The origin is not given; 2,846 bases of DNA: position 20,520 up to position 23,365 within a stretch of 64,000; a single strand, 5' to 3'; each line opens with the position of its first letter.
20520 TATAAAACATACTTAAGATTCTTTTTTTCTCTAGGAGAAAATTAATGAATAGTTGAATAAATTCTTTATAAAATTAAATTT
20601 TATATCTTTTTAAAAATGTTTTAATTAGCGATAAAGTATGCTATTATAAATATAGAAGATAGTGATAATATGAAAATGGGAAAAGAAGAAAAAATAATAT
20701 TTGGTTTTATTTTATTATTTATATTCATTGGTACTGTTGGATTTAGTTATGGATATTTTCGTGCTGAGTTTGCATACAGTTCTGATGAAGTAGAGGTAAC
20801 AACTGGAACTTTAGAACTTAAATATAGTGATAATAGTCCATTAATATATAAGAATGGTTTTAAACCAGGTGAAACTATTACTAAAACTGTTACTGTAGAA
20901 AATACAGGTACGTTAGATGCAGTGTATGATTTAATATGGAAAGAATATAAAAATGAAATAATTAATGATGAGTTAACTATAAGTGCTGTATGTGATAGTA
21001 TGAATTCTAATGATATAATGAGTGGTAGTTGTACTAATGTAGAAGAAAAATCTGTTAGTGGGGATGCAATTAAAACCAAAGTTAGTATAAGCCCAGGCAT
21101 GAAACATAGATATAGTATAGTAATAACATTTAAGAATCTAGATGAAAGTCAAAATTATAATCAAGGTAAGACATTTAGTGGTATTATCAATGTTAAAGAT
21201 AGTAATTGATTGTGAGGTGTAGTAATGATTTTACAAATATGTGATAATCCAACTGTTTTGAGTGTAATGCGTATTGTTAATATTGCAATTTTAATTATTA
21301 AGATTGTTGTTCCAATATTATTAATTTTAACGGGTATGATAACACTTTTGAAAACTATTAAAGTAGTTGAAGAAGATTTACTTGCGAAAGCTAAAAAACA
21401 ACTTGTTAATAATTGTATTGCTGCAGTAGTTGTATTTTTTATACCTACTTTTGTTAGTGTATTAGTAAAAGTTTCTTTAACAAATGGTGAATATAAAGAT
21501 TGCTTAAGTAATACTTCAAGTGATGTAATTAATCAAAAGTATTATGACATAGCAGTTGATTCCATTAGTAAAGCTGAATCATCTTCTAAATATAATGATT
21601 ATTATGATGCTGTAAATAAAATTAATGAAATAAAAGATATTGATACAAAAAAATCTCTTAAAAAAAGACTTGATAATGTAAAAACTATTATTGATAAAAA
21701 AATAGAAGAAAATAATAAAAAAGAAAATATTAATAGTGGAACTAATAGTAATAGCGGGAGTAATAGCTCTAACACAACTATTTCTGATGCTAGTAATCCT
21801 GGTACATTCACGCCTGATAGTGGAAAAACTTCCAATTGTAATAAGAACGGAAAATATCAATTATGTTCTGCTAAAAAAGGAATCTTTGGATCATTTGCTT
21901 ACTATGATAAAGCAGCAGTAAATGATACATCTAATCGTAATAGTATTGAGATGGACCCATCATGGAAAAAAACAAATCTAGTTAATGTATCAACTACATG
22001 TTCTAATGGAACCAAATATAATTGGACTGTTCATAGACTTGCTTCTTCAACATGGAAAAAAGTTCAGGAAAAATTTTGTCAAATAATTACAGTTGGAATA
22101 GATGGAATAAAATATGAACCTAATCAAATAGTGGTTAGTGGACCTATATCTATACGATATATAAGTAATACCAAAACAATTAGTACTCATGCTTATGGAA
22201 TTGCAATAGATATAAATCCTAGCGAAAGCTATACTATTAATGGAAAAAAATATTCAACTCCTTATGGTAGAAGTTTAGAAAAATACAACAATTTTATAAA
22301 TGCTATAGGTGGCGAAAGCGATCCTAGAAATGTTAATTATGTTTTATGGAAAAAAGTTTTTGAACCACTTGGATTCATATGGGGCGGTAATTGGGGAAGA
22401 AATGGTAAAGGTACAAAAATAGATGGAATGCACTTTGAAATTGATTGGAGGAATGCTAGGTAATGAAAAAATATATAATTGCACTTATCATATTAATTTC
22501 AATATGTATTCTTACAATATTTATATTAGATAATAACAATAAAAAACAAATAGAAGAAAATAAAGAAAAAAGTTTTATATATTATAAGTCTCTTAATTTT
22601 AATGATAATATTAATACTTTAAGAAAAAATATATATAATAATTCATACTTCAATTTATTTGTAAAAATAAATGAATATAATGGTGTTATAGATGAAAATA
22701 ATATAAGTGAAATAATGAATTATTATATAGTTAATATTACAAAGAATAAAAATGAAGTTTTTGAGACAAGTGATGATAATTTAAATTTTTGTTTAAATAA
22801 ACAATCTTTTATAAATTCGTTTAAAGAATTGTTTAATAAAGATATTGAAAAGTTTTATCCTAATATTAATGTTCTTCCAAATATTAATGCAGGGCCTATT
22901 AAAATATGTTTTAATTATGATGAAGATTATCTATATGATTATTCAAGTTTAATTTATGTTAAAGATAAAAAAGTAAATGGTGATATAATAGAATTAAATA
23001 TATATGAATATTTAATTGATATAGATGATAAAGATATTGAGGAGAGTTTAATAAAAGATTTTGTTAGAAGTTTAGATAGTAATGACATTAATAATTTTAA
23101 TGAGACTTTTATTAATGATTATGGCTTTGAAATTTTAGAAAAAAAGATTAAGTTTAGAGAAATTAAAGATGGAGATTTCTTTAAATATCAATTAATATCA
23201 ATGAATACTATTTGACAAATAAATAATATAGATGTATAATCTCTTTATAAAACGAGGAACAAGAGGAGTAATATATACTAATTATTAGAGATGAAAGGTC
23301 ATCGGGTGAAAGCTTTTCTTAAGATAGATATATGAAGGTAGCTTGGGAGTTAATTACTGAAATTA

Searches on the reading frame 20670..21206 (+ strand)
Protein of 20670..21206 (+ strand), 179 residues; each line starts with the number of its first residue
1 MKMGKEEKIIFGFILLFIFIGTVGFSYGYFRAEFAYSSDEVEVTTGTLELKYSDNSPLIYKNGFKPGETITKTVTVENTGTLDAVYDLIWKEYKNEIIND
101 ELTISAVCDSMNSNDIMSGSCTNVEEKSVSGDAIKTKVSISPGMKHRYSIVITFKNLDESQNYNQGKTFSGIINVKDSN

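Call 10: search_protein_families(library=pfam, max_evalue=1, proteins=[window:20670-21206:+])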
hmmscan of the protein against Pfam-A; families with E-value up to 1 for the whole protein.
seq(179 aa): 6 families
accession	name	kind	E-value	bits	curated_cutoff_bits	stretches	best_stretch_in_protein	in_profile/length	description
PF12389.13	Peptidase_M73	-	1e-07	32.4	22.5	1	34-86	25-80/196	Camelysin metallo-endopeptidase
PF23552.2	ParB_C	-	0.029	14.3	23.8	1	132-159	14-41/50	ParB dimerisation domain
PF24770.2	Ig-CFAP74_2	-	0.058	14.3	27.4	1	67-133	16-83/185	CFAP74 second Ig-like domain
PF22036.2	MoaF_like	-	0.065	13.6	27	1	40-96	6-62/94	MoaF-like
PF07576.18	BRAP2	-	0.074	13.7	22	1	101-167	9-71/99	BRCA1-associated protein 2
PF06280.18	fn3_5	-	0.089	13.9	27.6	1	68-178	8-101/112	Fn3-like domain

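Call 11: search_protein_families(library=ncbifam, max_evalue=1, proteins=[window:20670-21206:+])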
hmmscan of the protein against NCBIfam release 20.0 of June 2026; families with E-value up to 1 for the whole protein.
seq(179 aa): 3 families
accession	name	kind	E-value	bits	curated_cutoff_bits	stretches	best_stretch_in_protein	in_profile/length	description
TIGR04090.1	exp_by_SipW_IV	subfamily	4.7e-06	26.5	60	1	61-114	49-101/241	BsaA family SipW-dependent biofilm matrix protein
NF046066.1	BioflmMtrxTasA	equivalog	0.00053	19.5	450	1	37-93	33-89/264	biofilm matrix protein TasA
TIGR01451.2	B_ant_repeat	repeat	0.01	15.9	24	1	65-84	9-28/53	DUF11 type repeat protein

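Call 24: search_solved_structures(query=A2, max_evalue=10, show_alignments=3)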
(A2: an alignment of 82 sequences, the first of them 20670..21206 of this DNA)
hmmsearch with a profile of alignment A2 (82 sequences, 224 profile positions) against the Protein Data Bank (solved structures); distinct sequences matched with E-value up to 10: 2.
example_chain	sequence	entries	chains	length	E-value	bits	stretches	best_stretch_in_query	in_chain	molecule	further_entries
8aur_A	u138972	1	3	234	3.1e-05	26.6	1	38-83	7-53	Major biofilm matrix component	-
5of1_A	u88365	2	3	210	3.6e-05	26.4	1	38-83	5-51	Spore coat-associated protein N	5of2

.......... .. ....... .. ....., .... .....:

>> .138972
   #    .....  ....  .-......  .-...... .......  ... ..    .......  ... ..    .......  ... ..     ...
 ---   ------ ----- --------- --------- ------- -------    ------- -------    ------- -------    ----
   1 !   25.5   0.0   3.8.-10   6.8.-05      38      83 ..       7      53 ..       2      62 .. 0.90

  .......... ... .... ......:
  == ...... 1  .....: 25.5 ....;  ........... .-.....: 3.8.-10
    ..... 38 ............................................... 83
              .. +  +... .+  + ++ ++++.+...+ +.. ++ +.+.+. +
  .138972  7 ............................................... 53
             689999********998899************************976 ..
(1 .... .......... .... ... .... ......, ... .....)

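Call 25: find_related_loci(query=A2, collection=genome_contigs, flank=10000)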
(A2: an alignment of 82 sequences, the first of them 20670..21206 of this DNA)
Query A2 (179 aa) in genome_contigs; peptide patterns used: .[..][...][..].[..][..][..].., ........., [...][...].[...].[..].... (x = any residue, [..] = any of these).
261 stretches matched a pattern; 185 encode a relative of the query (tblastn E <= 1e-3); the best 80 are kept; 74 distinct loci.
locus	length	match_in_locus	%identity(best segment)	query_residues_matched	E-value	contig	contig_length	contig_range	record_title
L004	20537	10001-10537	87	1-179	9e-105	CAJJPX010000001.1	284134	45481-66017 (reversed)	MAG TPA_asm: uncultured Clostridium sp. isolate ERR321635-bin.24 genome assembly, contig: NODE_2_length_284134_cov_77.16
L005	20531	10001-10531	84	3-179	2e-98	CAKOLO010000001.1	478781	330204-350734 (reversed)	MAG: uncultured Bacilli bacterium isolate REFINED_METABAT215_TOP10_CONTIGS_1500_ASSEMBLY_K77_MERGED__Hadza_MoBio_hadza-I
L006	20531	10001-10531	76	3-179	2e-90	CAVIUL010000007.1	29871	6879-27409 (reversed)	bacterium isolate H07617-L1_cleanbin_000038 genome assembly, contig: Spades_H07617-L1_contig_908, whole genome shotgun s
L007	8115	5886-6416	73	3-179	2e-87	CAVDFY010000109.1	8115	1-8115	bacterium isolate G02607-L1_cleanbin_000033 genome assembly, contig: Spades_G02607-L1_contig_3129, whole genome shotgun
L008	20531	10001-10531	73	3-179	2e-87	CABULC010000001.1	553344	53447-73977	MAG TPA_asm: uncultured Clostridium sp. isolate MGYG-HGUT-04102 genome assembly, contig: GUT_GENOME256424_1, whole genom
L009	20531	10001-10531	72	3-179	1e-86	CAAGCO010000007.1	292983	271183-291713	MAG TPA_asm: Bacilli bacterium, isolate HGM10772, WGS project CAAGCO010000000 data, contig: SRS476120_52_k119_56323, who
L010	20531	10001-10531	76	3-179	2e-78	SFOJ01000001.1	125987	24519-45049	MAG: Mollicutes bacterium isolate W3P13.010 Contig36, whole genome shotgun sequence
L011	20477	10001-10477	69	21-179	1e-72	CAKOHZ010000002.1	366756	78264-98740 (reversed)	MAG: uncultured Bacilli bacterium isolate REFINED_METABAT215_TOP10_CONTIGS_1500_ASSEMBLY_K77_MERGED__Hadza_MoBio_hadza-E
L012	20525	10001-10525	47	5-178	2e-49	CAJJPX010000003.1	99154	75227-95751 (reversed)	MAG TPA_asm: uncultured Clostridium sp. isolate ERR321635-bin.24 genome assembly, contig: NODE_79_length_99154_cov_88.55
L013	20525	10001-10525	46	3-177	4e-49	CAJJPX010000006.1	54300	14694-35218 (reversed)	MAG TPA_asm: uncultured Clostridium sp. isolate ERR321635-bin.24 genome assembly, contig: NODE_361_length_54300_cov_72.6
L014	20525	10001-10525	45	3-177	9e-49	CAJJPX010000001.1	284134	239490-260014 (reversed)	MAG TPA_asm: uncultured Clostridium sp. isolate ERR321635-bin.24 genome assembly, contig: NODE_2_length_284134_cov_77.16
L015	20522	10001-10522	46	5-177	2e-48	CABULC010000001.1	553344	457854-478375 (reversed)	MAG TPA_asm: uncultured Clostridium sp. isolate MGYG-HGUT-04102 genome assembly, contig: GUT_GENOME256424_1, whole genom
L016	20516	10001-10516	45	5-177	8e-48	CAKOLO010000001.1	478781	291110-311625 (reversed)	MAG: uncultured Bacilli bacterium isolate REFINED_METABAT215_TOP10_CONTIGS_1500_ASSEMBLY_K77_MERGED__Hadza_MoBio_hadza-I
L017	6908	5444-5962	44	5-177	6e-48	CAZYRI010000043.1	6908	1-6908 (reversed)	MAG TPA_asm: uncultured Clostridium sp. isolate SRP225648_co1_36 genome assembly, contig: NODE_28028_length_6908_cov_21.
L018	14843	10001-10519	45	5-177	9e-48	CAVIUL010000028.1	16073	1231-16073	bacterium isolate H07617-L1_cleanbin_000038 genome assembly, contig: Spades_H07617-L1_contig_2479, whole genome shotgun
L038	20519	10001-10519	44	5-177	9e-45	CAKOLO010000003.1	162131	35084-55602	MAG: uncultured Bacilli bacterium isolate REFINED_METABAT215_TOP10_CONTIGS_1500_ASSEMBLY_K77_MERGED__Hadza_MoBio_hadza-I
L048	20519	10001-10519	44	6-177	3e-42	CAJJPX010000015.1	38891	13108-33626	MAG TPA_asm: uncultured Clostridium sp. isolate ERR321635-bin.24 genome assembly, contig: NODE_694_length_38891_cov_88.0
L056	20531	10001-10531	41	2-177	2e-39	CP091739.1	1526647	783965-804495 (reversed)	MAG: Clostridium sp. isolate nC27_bin.11.fa chromosome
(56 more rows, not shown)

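Call 31: search_protein_families(library=ncbifam, max_evalue=0.01, proteins=[L048:9335-9889:+, L048:17437-17982:+, L038:9343-9897:+, L038:17215-17760:+])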
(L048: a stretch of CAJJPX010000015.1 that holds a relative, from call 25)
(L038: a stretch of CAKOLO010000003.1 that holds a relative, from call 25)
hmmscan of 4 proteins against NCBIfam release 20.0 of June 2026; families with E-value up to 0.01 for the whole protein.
L048:9335-9889:+ (184 aa): 5 families
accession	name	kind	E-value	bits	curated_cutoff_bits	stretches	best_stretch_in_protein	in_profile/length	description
NF046067.1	SigPepSipWBacil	equivalog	8.1e-29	100.5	190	1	5-172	2-164/189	signal peptidase I SipW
TIGR02228.1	sigpep_I_arch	equivalog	2.8e-23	82.5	51.85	1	9-169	2-154/158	signal peptidase I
TIGR02227.1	sigpep_I_bact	equivalog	1.4e-08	34.8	47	1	38-107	15-81/162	signal peptidase I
TIGR01525.1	ATPase-IB_hvy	subfamily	0.0092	14.9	346.25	0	93-145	42-95/560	heavy metal translocating P-type ATPase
NF008114.0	PRK10861.1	equivalog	0.0096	15.2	277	0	39-69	78-110/324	signal peptidase I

L048:17437-17982:+ (181 aa): 4 families
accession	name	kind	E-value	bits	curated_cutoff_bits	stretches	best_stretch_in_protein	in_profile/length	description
TIGR02228.1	sigpep_I_arch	equivalog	1.6e-28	99.6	51.85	1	7-165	2-153/158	signal peptidase I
NF046067.1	SigPepSipWBacil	equivalog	2.1e-22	79.6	190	1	10-180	6-175/189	signal peptidase I SipW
TIGR02227.1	sigpep_I_bact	equivalog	3.4e-07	30.3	47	1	39-119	17-93/162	signal peptidase I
TIGR02754.1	sod_Ni_protease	equivalog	0.0088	16.5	63.25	0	50-80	6-38/90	nickel-type superoxide dismutase maturation protease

L038:9343-9897:+ (184 aa): 4 families
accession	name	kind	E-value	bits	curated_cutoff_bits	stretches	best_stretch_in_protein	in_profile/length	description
NF046067.1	SigPepSipWBacil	equivalog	3.9e-30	104.8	190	1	5-172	2-164/189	signal peptidase I SipW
TIGR02228.1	sigpep_I_arch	equivalog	1.4e-25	90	51.85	1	9-169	2-154/158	signal peptidase I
TIGR02227.1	sigpep_I_bact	equivalog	1.4e-08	34.8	47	1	39-107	16-81/162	signal peptidase I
TIGR02754.1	sod_Ni_protease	equivalog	0.0027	18.1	63.25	1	48-106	3-60/90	nickel-type superoxide dismutase maturation protease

L038:17215-17760:+ (181 aa): 3 families
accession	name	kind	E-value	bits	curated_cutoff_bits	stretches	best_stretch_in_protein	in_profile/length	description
TIGR02228.1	sigpep_I_arch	equivalog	1.1e-28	100.1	51.85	1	7-165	2-153/158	signal peptidase I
NF046067.1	SigPepSipWBacil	equivalog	9.5e-23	80.7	190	1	10-180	6-175/189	signal peptidase I SipW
TIGR02227.1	sigpep_I_bact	equivalog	2e-07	31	47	1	39-100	17-78/162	signal peptidase I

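Call 32: predict_structure(alignment_id=A2)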
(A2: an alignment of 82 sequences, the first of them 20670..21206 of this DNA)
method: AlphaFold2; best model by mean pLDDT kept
length: 179 residues; sequences in the alignment: 82
mean_pLDDT: 84.8   pTM: 0.67
mean pLDDT of the five models: 84.8, 81.6, 78.2, 77.4, 74.3
residues with pLDDT >= 90: 88; 70-90: 67; 50-70: 23; < 50: 1
segments of 3 or more residues with pLDDT < 50: none
pLDDT, mean of each block of 10 residues (from residue 1): 70 85 70 55 73 90 91 94 92 87 94 90 89 88 95 89 88 87
secondary structure, 60 per line:
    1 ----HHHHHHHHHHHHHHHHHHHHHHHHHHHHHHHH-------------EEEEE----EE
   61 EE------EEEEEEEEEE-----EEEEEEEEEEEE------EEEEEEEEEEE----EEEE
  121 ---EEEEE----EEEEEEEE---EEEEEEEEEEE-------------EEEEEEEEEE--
elements in order: H5-36 E50-54 E59-62 E69-78 E84-95 E102-112 E117-120 E124-128 E133-140 E144-154 E168-177

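Call 35: fold_search(model_id=the predicted structure, library=pdb)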
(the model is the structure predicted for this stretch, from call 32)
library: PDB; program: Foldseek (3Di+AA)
matches with E <= 10: 1501; with E <= 0.001: 1
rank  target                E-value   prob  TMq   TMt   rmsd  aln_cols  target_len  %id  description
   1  8aur_A                6.2e-04  1.00  0.44  0.35   6.1       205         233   14  Cryo-EM structure of a TasA fibre (released 2022-11-30)
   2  4jo5                  1.6e-03  1.00  0.36  0.38  12.2       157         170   15  CBM3a-L domain with flanking linkers from scaffoldin cipA of cellulosome of Clostridium thermocellum (released 2013-07-17)
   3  7fe0_A                2.1e-03  1.00  0.32  0.30   6.7       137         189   10  AvmM Catalyzes Macrocyclization in Alchivemycin A Biosynthesis (released 2021-09-01)
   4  7ueg_A                2.8e-03  1.00  0.35  0.35   9.2       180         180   12  Cryo-EM of bundling pili from Pyrobaculum calidifontis (released 2022-06-29)
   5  3vu1_B                3.6e-03  0.63  0.20  0.10  19.0       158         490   11  Crystal structure of the C-terminal globular domain of oligosaccharyltransferase (PhAglB-L, O74088_PYRHO) from Pyrococ (released 2013-01-23)
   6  8k2j                  4.0e-03  0.91  0.28  0.12  12.9       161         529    9  Crystal structure of Group 3 Oligosaccharide/Monosaccharide-releasing beta-N-acetylgalactosaminidase NgaDssm, apo form (released 2024-04-24)
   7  7fe5_A                4.4e-03  0.99  0.32  0.31   7.0       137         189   10  AvmM Catalyzes Macrocyclization in Alchivemycin A Biosynthesis (released 2021-09-01)
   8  1nbc_A                4.7e-03  0.99  0.33  0.38  12.2       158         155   14  BACTERIAL TYPE 3A CELLULOSE-BINDING DOMAIN (released 1997-09-26)
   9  5l7r_A                6.1e-03  0.96  0.32  0.12  12.6       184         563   12  Crystal structure of BvGH123 (released 2017-03-22)
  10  3i2f                  8.0e-03  0.51  0.20  0.08  16.1       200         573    8  Cocaine Esterase with mutations T172R / G173Q, bound to DTT adduct (released 2010-06-16)
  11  9hdi_MODEL_1_A        9.4e-03  0.97  0.34  0.36  11.2       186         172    8  N-terminally truncated CanA from Pyrodictium abyssi - K1-CanA (released 2025-08-20)
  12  7pnb_A                9.4e-03  0.97  0.33  0.32   9.5       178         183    8  Sulfolobus acidocaldarius 0406 filament. (released 2022-09-14)
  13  5xxz_A                9.4e-03  0.96  0.28  0.05  17.0       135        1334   12  Crystal structure of a serine protease from Streptococcus species (released 2018-08-08)
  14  9k48                  9.4e-03  0.47  0.19  0.08  16.1       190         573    9  Bacetrial Cocaine Esterase with mutations T172R/G173Q/V116K/S117A/A51K (released 2024-12-18)
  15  2xon_L                9.9e-03  0.97  0.32  0.38   7.1       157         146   11  Structure of TmCBM61 in complex with beta-1,4-galactotriose at 1.4 A resolution (released 2010-09-08)
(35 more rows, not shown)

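Call 41: search_protein_families(library=pfam, max_evalue=0.001, proteins=[L048:3607-5895:+, L048:6379-7497:+, L048:7506-8195:+, L048:8213-9316:+, L048:9953-11800:+, L048:11824-13500:+, L048:13514-14626:+, L048:14629-15795:+, L048:15795-16847:+, L048:16850-17425:+])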
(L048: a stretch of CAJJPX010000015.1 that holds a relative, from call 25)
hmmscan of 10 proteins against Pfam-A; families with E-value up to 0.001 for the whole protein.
L048:3607-5895:+ (762 aa): 1 family
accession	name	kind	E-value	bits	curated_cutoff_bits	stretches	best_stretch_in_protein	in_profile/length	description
PF03382.20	DUF285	-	3.8e-91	301.4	25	5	529-623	16-110/120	Mycoplasma protein of unknown function, DUF285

L048:6379-7497:+ (372 aa): 0 families

L048:7506-8195:+ (229 aa): 0 families

L048:8213-9316:+ (367 aa): 0 families

L048:9953-11800:+ (615 aa): 4 families
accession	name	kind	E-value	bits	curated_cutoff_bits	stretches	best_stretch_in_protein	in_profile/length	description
PF03382.20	DUF285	-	1.3e-57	193.2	25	4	435-532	15-112/120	Mycoplasma protein of unknown function, DUF285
PF01827.32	FTH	-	4e-06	27.1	22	0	477-579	14-114/141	FTH domain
PF12389.13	Peptidase_M73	-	7.6e-06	26.3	22.5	1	36-113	23-97/196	Camelysin metallo-endopeptidase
PF06514.17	PsbU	-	0.00068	20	24.5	0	302-340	9-47/93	Photosystem II 12 kDa extrinsic protein (PsbU)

L048:11824-13500:+ (558 aa): 0 families

L048:13514-14626:+ (370 aa): 1 family
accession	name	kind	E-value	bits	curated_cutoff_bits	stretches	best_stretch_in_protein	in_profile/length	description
PF09823.15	DUF2357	-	2.3e-13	50.4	23.3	1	55-150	96-192/251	Domain of unknown function (DUF2357)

L048:14629-15795:+ (388 aa): 0 families

L048:15795-16847:+ (350 aa): 0 families

L048:16850-17425:+ (191 aa): 0 families

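Call 59: search_protein_families(library=ncbifam, max_evalue=10, proteins=[L048:8213-9316:+, L048:14629-15795:+, L048:15795-16847:+, L048:16850-17425:+, L048:7506-8195:+, L048:11824-13500:+, L048:6379-7497:+])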
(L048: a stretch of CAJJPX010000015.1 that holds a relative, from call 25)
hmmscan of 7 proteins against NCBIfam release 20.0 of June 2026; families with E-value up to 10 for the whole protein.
L048:8213-9316:+ (367 aa): 0 families

L048:14629-15795:+ (388 aa): 1 family
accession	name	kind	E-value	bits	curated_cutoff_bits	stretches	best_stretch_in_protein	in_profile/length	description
NF047446.1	barrel_OmpL47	domain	0.088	13.3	40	1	339-368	20-49/68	OmpL47-type beta-barrel domain-containing protein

L048:15795-16847:+ (350 aa): 0 families

L048:16850-17425:+ (191 aa): 2 families
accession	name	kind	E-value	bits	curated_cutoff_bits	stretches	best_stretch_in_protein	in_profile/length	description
NF053574.1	immunity_LacI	equivalog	0.03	14.6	50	1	8-47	30-69/112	LacI family bacteriocin immunity protein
NF041895.1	choice_anch_V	domain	0.21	11.6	42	1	75-148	47-113/150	choice-of-anchor V domain-containing protein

L048:7506-8195:+ (229 aa): 0 families

L048:11824-13500:+ (558 aa): 3 families
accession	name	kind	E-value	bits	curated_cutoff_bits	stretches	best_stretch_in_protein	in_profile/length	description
NF008457.0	PRK11331.1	equivalog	4.1e-05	22.5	637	1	330-450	270-386/459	5-methylcytosine-specific restriction enzyme subunit McrB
TIGR02209.1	ftsL_broad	equivalog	0.028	14.3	42.45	1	94-148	3-57/85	cell division protein FtsL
NF001940.0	PRK00720.1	equivalog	0.19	11.8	83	1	79-141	2-60/78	twin-arginine translocase TatA/TatE family subunit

L048:6379-7497:+ (372 aa): 1 family
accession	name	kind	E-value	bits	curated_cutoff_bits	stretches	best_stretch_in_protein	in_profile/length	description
NF010673.0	PRK14070.1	equivalog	0.057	13.5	119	1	117-170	10-60/75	exodeoxyribonuclease VII small subunit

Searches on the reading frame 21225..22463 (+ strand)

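Call 10: search_protein_families(library=pfam, max_evalue=1, proteins=[window:21225-22463:+])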
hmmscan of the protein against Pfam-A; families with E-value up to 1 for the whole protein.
window:21225-22463:+ (412 aa): 5 families
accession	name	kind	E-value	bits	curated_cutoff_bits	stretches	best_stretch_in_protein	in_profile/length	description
PF13539.11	Peptidase_M15_4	-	5.1e-13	49.9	25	1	315-406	2-70/70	D-alanyl-D-alanine carboxypeptidase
PF18895.5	T4SS_pilin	-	0.0027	18.2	26.6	1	24-80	15-71/71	Type IV secretion system pilin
PF20394.4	DUF6688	-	0.031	14.4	26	1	21-114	3-84/248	DUF6688 N-terminal domain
PF01534.23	Frizzled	-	0.14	11.8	22.3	1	15-90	179-252/322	Frizzled/Smoothened family membrane region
PF06836.17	DUF1240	-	0.17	13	24.3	1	22-94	9-77/95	Protein of unknown function (DUF1240)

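Call 11: search_protein_families(library=ncbifam, max_evalue=1, proteins=[window:21225-22463:+])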
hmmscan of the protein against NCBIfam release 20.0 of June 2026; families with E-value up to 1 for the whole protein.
window:21225-22463:+ (412 aa): 3 families
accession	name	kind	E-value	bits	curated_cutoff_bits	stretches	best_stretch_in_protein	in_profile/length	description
NF040963.1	MamI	equivalog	0.085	12.7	80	1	24-51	28-55/69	magnetosome protein MamI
NF003116.0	PRK04036.1-1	equivalog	0.56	8.8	425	1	128-263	33-146/530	DNA-directed DNA polymerase II small subunit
NF011340.0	PRK14754.1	equivalog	0.94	9.6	53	0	15-32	1-18/29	type I toxin-antitoxin system toxin TisB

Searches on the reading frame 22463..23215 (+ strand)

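Call 10: search_protein_families(library=pfam, max_evalue=1, proteins=[window:22463-23215:+])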
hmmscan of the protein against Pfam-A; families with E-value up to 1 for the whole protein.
window:22463-23215:+ (250 aa): 3 families
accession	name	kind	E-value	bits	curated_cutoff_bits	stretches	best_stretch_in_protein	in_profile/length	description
PF17747.7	VID27_PH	-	0.0094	16.6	23.2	1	151-212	6-66/109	VID27 PH-like domain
PF25184.1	YxzE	-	0.13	13.8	40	1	1-41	1-35/65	YxzE-like putative bacteriocin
PF15048.11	OSTbeta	-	0.19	12.3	27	0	6-54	42-93/122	Organic solute transporter subunit beta protein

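Call 11: search_protein_families(library=ncbifam, max_evalue=1, proteins=[window:22463-23215:+])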
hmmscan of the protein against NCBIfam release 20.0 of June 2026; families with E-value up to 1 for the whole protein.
window:22463-23215:+ (250 aa): 1 family
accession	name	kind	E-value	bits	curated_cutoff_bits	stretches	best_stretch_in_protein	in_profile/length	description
NF041685.1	ant_diox_AndAd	equivalog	0.072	12.7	230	1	195-228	10-43/155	anthranilate 1,2-dioxygenase small subunit AndAd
